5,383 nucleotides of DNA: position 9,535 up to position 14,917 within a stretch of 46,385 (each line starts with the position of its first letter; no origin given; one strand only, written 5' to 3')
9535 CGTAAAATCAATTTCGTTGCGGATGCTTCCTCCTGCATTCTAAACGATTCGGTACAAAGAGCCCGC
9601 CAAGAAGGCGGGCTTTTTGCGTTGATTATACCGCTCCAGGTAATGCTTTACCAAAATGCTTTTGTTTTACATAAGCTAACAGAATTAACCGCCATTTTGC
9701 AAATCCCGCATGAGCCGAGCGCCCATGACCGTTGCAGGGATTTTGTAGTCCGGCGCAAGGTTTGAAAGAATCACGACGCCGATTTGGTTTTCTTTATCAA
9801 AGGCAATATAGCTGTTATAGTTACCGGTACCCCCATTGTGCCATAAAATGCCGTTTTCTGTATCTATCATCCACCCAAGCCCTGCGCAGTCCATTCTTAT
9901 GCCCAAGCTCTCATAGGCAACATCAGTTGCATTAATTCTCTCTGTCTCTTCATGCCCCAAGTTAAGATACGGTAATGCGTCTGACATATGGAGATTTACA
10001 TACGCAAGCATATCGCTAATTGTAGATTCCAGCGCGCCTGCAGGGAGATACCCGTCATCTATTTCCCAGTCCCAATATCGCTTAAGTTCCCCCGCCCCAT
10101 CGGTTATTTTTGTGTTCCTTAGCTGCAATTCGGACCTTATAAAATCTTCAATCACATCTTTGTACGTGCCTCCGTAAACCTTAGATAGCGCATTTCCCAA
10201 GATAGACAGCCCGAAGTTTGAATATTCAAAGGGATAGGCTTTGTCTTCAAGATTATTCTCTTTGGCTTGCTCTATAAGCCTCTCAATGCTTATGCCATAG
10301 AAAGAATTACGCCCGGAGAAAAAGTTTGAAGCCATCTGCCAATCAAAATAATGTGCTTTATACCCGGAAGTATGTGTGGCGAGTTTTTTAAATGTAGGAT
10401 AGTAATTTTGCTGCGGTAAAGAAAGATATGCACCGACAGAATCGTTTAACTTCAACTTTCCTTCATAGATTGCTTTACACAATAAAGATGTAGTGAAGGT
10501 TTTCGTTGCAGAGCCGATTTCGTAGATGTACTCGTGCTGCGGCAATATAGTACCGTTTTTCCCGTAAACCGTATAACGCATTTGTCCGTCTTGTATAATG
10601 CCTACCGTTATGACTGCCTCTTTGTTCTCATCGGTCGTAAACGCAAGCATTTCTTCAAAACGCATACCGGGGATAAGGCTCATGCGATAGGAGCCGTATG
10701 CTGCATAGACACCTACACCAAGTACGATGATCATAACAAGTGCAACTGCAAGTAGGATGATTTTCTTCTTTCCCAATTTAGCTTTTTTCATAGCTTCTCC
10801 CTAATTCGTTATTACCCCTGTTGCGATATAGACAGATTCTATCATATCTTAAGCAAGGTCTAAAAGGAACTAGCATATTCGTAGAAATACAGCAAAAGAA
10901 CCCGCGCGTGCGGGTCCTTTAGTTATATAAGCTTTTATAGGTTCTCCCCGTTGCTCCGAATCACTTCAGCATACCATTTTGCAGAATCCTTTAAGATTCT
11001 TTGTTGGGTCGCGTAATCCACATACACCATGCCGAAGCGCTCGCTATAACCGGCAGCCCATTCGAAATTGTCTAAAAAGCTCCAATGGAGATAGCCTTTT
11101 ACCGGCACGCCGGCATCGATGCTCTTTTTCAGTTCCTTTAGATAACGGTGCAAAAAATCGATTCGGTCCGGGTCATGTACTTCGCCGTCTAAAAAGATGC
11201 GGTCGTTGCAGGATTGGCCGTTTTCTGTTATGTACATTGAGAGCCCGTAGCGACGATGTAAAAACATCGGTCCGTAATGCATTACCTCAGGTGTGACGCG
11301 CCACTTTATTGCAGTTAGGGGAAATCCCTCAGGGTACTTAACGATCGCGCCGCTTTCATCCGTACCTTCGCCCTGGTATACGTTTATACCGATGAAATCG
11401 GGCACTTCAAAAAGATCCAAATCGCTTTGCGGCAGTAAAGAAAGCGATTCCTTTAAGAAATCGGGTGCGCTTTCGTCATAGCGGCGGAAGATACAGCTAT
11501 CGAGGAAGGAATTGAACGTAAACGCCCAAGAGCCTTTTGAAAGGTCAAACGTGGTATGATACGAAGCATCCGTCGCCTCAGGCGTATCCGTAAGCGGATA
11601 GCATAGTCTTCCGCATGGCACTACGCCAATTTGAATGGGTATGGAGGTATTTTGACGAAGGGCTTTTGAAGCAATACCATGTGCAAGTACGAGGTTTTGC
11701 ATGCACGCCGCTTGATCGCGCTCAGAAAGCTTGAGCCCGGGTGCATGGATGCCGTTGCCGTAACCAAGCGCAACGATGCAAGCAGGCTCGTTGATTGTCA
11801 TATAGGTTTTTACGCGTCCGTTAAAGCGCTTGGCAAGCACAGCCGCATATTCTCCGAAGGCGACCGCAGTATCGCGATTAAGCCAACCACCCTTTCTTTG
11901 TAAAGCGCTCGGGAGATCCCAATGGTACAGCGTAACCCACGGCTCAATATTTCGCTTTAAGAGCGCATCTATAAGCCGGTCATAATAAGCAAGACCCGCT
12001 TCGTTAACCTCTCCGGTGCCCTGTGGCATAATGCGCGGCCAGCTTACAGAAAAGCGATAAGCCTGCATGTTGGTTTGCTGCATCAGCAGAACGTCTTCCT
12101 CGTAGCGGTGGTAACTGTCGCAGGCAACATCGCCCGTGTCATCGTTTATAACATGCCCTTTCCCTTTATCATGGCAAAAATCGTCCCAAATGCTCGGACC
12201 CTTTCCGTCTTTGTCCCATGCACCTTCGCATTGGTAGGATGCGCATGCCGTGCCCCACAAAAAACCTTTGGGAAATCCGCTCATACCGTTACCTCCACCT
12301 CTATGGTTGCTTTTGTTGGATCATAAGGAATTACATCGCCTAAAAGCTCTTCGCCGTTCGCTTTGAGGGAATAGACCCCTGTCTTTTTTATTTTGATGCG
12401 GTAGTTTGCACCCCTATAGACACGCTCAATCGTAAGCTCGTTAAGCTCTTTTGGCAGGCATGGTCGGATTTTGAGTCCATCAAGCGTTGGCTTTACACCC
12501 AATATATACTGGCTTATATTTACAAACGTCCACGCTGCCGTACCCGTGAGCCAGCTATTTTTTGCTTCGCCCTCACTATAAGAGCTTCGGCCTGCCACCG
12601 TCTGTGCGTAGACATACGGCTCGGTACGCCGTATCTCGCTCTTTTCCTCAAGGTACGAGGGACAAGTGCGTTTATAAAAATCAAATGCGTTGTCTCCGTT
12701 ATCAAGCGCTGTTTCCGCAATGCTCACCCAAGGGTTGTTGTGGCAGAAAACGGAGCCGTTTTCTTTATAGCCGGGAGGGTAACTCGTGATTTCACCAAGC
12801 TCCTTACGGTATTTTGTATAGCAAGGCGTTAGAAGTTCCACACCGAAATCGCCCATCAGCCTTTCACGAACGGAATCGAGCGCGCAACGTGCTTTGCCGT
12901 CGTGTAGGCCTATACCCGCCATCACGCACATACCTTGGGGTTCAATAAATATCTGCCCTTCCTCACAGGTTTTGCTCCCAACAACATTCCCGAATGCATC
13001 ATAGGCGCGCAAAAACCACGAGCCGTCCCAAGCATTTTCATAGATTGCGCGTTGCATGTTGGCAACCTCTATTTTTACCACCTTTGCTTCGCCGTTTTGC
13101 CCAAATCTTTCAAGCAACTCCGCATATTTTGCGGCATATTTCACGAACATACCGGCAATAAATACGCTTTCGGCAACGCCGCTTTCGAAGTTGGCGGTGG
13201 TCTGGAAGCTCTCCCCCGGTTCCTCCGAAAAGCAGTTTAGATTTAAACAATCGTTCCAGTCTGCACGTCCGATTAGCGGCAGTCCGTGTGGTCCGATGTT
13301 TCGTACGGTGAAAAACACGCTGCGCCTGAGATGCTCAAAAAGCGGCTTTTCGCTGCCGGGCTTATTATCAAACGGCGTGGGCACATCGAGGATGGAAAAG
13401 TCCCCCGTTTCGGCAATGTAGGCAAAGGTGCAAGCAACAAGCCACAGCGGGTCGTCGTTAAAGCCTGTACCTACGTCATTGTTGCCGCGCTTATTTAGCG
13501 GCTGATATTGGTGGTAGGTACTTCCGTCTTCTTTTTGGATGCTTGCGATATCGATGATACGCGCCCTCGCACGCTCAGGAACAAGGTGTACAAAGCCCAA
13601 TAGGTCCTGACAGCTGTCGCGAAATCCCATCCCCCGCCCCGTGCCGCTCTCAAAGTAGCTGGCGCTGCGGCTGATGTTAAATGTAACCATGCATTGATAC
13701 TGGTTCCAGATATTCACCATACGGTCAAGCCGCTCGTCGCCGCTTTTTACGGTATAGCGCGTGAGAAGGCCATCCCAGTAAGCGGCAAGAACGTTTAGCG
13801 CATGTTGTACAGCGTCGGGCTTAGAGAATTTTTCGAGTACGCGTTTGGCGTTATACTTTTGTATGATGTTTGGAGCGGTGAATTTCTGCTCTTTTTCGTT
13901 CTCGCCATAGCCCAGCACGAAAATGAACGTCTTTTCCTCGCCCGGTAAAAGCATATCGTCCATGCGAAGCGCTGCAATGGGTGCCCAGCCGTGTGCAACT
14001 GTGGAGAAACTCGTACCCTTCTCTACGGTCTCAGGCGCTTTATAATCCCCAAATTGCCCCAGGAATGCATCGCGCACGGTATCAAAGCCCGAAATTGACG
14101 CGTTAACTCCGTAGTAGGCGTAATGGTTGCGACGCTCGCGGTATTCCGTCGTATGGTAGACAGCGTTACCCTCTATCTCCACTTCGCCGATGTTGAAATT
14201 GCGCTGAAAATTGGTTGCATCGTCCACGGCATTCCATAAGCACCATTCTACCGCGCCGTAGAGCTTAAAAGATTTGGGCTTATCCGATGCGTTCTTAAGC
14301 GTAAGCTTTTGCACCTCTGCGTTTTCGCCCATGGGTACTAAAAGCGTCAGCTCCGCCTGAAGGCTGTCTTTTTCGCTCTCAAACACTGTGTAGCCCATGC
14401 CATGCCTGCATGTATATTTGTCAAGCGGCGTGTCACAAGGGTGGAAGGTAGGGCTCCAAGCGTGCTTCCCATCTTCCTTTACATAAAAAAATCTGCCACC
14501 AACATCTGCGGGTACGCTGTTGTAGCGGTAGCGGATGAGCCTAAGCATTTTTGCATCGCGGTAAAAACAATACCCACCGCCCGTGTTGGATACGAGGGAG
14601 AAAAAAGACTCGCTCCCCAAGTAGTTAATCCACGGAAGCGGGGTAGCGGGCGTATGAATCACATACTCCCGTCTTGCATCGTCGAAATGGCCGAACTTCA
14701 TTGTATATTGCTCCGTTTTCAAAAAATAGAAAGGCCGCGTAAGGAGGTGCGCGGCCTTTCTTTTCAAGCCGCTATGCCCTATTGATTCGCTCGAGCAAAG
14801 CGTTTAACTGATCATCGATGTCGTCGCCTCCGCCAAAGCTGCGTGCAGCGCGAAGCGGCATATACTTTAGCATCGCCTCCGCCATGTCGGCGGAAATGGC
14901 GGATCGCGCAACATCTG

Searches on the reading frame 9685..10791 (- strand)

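Call 5: search_protein_families(library=pfam, proteins=[window:9685-10791:-])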
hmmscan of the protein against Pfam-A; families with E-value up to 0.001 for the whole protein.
window:9685-10791:- (368 aa): 1 family
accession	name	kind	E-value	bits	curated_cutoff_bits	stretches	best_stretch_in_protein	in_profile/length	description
PF00144.29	Beta-lactamase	-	5.4e-35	121.6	27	1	61-347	17-312/329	Beta-lactamase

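Call 6: search_protein_families(library=ncbifam, proteins=[window:9685-10791:-])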
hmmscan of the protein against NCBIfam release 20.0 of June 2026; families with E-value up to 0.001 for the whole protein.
window:9685-10791:- (368 aa): 41 families (the best 25 are shown)
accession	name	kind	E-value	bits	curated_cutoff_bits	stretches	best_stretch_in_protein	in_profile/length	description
NF033085.1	bla_class_C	equivalog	7.8e-18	64.4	415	1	59-272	22-238/356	class C beta-lactamase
NF007943.0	PRK10662.1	equivalog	8.6e-18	64.1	266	1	60-342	52-353/380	D-alanyl-D-alanine-carboxypeptidase/endopeptidase AmpH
NF040478.1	blaLAQ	exception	6.5e-13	48.4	850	1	59-269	45-257/380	LAQ family class C beta-lactamase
NF053709.1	blaAKO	exception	6.6e-13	48.4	875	2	61-247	48-226/381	AKO family class C beta-lactamase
NF038069.1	blaIDC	exception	9e-12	44.5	850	1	60-147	57-145/395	IDC family class C beta-lactamase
NF041666.1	ampC_Ecan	exception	4.4e-11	42.3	860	1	61-126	48-116/381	CMY2-MIR-ACT-EC family cephalosporin-hydrolyzing class C beta-lactamase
NF012173.1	CMY2-MIR-ACT-EC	exception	5.3e-11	41.9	680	1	61-239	48-219/380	CMY2/MIR/ACT/EC family class C beta-lactamase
NF000385.4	blaACT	exception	1.1e-10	41.1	810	1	61-143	48-135/380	ACT family cephalosporin-hydrolyzing class C beta-lactamase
NF000191.1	CMY2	exception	1.8e-10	40.2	800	1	60-240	47-221/381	CMY-2 family class C beta-lactamase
NF038089.1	blaYRC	exception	4.2e-10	39.1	870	1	60-247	47-226/381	YRC family class C beta-lactamase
NF045671.1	blaPNC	exception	4.7e-10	38.9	750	1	60-243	64-241/401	PNC family class C beta-lactamase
NF000187.3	BlaMIR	exception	7e-10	38.5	882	1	61-125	48-115/381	MIR family cephalosporin-hydrolyzing class C beta-lactamase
NF000397.2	blaACC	exception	1.6e-09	37.3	850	1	86-243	78-225/385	ACC family cephalosporin-hydrolyzing class C beta-lactamase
NF041665.1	blaPSZ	exception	1.6e-09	37.3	850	1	62-234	48-213/379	PSZ family class C beta-lactamase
NF041663.1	ampC_Sliq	exception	2.5e-09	36.5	860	1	70-149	53-137/378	cephalosporin-hydrolyzing class C beta-lactamase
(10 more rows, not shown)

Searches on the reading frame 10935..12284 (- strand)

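Call 5: search_protein_families(library=pfam, proteins=[window:10935-12284:-])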
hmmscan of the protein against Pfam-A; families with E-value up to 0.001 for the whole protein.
window:10935-12284:- (449 aa): 1 family
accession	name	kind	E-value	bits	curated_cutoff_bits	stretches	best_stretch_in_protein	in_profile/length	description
PF00232.24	Glyco_hydro_1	-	3.3e-139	464.7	22.6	1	3-446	4-452/453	Glycosyl hydrolase family 1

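Call 6: search_protein_families(library=ncbifam, proteins=[window:10935-12284:-])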
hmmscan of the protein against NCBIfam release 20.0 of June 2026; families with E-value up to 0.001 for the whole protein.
window:10935-12284:- (449 aa): 8 families
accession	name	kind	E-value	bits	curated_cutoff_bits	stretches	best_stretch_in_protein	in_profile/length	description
TIGR03356.1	BGL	equivalog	6.3e-149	496.5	478.5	1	4-438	1-427/427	GH1 family beta-glucosidase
NF010036.0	PRK13511.1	subfamily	3.9e-92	309.3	610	2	3-244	4-238/469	6-phospho-beta-galactosidase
TIGR01233.1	lacG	equivalog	6.6e-77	259.4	561.2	2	4-240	4-232/472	6-phospho-beta-galactosidase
NF007154.0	PRK09589.1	subfamily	1.6e-57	195.3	624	1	1-449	1-476/476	6-phospho-beta-glucosidase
NF011589.0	PRK15014.1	subfamily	1.4e-54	186.1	686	1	4-449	6-477/477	6-phospho-beta-glucosidase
NF007356.0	PRK09852.1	subfamily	3.6e-52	177.6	623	2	1-238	1-252/474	6-phospho-beta-glucosidase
NF041004.1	Beta_gal_BgaS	equivalog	2.1e-51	175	475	2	93-445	123-466/479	beta-galactosidase BgaS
NF007158.0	PRK09593.1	subfamily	1.1e-48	166.2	639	2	3-236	5-252/478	6-phospho-beta-glucosidase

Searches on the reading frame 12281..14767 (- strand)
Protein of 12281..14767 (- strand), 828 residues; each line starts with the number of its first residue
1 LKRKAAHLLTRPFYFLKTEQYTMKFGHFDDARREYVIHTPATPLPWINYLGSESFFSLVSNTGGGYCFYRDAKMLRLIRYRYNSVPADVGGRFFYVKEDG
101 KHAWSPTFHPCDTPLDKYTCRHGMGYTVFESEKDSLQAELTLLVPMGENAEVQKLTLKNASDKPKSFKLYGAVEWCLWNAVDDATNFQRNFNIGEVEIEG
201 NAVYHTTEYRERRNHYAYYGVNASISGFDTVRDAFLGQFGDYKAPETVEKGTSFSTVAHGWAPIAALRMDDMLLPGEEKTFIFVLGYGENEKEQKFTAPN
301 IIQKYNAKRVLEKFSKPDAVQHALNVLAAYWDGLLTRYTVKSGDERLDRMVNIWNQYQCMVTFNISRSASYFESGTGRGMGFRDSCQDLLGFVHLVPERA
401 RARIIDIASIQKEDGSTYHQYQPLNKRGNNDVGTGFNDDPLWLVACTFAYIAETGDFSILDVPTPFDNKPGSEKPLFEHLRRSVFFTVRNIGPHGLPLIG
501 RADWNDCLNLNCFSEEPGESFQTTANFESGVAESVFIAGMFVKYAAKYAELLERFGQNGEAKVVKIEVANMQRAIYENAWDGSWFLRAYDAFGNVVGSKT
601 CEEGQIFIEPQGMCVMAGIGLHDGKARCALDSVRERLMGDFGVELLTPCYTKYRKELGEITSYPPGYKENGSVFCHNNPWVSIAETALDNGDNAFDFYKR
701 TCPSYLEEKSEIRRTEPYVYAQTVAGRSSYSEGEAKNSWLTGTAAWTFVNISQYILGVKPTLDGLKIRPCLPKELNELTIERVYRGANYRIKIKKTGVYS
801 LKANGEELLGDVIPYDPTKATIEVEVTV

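Call 39: search_protein_families(library=pfam, proteins=[window:12281-14767:-], max_evalue=0.00001)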
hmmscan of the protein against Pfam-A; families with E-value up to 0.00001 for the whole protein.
window:12281-14767:- (828 aa): 2 families
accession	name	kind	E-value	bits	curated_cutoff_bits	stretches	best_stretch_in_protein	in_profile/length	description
PF17167.11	Glyco_hydro_94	-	6.1e-155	516.5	27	1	330-757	1-420/420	Glycosyl hydrolase 94 superfamily, catalytic domain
PF06165.18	GH94_b-supersand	-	4.2e-79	266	23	1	43-286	1-251/251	Glycosyl hydrolase 94, supersandwich domain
